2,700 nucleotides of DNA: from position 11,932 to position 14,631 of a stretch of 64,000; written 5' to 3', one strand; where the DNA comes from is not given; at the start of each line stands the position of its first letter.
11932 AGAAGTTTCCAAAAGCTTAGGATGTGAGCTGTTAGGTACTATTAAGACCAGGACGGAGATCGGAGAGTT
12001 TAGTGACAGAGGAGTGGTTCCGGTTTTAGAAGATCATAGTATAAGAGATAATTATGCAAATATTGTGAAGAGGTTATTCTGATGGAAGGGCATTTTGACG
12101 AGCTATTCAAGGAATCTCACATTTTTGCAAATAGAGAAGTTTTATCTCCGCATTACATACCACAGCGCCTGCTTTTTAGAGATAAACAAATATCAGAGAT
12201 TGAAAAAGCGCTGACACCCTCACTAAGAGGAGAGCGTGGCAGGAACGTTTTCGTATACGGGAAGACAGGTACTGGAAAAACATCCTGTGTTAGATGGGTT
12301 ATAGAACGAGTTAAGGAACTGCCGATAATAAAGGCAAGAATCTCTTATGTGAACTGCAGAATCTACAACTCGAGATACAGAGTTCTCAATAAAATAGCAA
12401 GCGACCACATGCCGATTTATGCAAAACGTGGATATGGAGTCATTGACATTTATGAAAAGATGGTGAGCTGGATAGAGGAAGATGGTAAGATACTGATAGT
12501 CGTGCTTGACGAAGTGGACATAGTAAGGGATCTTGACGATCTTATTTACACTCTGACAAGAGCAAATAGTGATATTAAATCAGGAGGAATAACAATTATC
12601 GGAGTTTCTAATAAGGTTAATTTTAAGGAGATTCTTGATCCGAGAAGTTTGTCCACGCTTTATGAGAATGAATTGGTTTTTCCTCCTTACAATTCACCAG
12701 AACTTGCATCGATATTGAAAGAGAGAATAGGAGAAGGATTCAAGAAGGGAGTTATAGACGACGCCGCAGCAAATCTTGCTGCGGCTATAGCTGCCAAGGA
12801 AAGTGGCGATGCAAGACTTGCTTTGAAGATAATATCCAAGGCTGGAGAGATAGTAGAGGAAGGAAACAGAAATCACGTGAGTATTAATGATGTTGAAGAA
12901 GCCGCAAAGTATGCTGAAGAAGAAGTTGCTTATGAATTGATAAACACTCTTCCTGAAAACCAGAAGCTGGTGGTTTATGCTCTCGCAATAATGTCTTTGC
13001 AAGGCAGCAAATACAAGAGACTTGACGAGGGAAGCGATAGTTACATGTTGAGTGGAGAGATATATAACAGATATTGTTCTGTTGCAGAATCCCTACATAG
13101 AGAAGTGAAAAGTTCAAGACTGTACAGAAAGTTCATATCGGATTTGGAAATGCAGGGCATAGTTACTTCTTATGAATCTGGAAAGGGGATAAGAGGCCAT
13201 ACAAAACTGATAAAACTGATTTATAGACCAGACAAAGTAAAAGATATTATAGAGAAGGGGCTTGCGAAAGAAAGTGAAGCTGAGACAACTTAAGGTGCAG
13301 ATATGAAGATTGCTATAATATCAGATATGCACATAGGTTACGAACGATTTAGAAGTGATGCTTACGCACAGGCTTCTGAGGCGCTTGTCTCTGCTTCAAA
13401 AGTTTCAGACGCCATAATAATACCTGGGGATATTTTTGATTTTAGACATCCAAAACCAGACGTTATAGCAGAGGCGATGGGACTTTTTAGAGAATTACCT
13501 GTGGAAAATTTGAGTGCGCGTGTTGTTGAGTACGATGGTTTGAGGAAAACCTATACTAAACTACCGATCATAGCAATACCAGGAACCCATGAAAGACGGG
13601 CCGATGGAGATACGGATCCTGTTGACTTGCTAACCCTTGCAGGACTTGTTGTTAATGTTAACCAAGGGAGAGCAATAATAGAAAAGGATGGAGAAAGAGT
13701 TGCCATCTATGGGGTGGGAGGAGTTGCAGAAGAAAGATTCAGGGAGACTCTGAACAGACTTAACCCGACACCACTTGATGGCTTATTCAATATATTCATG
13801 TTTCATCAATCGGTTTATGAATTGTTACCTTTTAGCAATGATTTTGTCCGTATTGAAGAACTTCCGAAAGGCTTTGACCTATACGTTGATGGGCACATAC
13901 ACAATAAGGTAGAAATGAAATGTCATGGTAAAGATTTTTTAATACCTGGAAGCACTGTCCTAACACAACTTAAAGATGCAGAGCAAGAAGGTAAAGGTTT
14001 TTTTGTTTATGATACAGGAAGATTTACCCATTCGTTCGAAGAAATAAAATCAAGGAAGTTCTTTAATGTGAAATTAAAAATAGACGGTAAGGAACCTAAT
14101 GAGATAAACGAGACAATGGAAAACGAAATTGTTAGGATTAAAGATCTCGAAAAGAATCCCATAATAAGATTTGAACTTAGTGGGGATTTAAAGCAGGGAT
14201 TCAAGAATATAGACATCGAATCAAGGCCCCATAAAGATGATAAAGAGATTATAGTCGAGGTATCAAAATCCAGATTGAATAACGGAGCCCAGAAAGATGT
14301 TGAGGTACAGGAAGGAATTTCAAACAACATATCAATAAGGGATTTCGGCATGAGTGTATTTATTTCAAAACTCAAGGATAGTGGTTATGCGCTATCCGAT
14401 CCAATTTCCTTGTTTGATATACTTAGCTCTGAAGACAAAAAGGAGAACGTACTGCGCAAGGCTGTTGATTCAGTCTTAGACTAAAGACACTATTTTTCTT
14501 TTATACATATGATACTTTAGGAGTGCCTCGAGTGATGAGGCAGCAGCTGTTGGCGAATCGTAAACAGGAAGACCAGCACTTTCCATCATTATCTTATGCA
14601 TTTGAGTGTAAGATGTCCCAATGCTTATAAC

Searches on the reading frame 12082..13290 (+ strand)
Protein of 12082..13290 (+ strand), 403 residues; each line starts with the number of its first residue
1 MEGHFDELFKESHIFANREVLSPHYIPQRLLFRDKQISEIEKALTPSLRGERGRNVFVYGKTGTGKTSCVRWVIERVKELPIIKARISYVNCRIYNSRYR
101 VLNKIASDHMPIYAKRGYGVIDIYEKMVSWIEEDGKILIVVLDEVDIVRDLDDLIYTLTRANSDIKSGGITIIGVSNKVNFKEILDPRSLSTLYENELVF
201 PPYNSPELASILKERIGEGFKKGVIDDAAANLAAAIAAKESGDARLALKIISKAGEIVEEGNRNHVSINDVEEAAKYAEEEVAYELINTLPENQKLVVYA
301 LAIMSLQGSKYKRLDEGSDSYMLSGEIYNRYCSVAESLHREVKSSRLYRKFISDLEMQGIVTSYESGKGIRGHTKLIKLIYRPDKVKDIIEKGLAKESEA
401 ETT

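Call 34: search_protein_families(library=pfam, proteins=[window:12082-13290:+], max_evalue=0.01)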
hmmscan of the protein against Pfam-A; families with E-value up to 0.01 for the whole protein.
window:12082-13290:+ (403 aa): 11 families
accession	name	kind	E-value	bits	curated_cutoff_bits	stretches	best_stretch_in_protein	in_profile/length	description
PF22703.2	Cdc6_lid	-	3.9e-16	59.1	27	1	210-275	2-67/68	Cdc6 AAA+ ATPase-type lid domain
PF09079.17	Cdc6_C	-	8.1e-14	51.8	25.1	1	285-388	1-95/96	CDC6, C terminal winged helix domain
PF13191.12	AAA_16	-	1.2e-09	39.3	32.6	1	29-150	1-146/167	AAA ATPase domain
PF13401.12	AAA_22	-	5.6e-07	30.4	27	1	53-172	5-120/130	AAA domain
PF01637.24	ATPase_2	-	5.9e-06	26.7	33.2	1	33-158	4-135/225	ATPase domain predominantly from Archaea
PF05673.19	DUF815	-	9.5e-05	22.1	23.8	1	29-79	29-79/249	Protein of unknown function (DUF815)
PF00004.35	AAA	-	0.00016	22.6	21.2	1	57-182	2-111/131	ATPase family associated with various cellular activities (AAA)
PF22606.2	Cdc6-ORC-like_ATPase_lid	-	0.00099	19.4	27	1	203-259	1-57/60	Cdc6/ORC-like, ATPase lid domain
PF00270.35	DEAD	-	0.0019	18.4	26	0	48-76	11-38/167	DEAD/DEAH box helicase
PF05970.20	PIF1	-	0.0092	16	25.9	0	41-79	10-48/223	PIF1-like helicase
PF25199.1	nSTAND_NTPase5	-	0.0096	16.2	34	0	38-71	26-59/145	Novel STAND NTPase 5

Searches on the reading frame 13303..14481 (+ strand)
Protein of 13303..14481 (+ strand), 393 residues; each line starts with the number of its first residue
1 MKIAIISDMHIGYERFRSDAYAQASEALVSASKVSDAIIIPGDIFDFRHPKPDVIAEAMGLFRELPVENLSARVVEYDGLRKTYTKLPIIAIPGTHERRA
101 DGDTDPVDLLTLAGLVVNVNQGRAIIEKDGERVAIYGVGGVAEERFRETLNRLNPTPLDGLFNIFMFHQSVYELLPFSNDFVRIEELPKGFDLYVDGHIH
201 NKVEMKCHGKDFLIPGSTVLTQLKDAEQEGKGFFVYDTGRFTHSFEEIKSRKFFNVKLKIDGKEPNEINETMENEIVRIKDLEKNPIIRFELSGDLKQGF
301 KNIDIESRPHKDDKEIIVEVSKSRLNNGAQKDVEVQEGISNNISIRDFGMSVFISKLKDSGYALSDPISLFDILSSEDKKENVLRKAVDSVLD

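Call 34: search_protein_families(library=pfam, proteins=[window:13303-14481:+], max_evalue=0.01)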
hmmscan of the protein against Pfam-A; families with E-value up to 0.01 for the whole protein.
window:13303-14481:+ (393 aa): 2 families
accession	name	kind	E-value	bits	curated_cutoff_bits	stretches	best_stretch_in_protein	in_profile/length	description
PF00149.33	Metallophos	-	6.3e-09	37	21.5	1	1-201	1-190/191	Calcineurin-like phosphoesterase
PF12850.12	Metallophos_2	-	8.7e-09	36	27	2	1-60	1-47/154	Calcineurin-like phosphoesterase superfamily domain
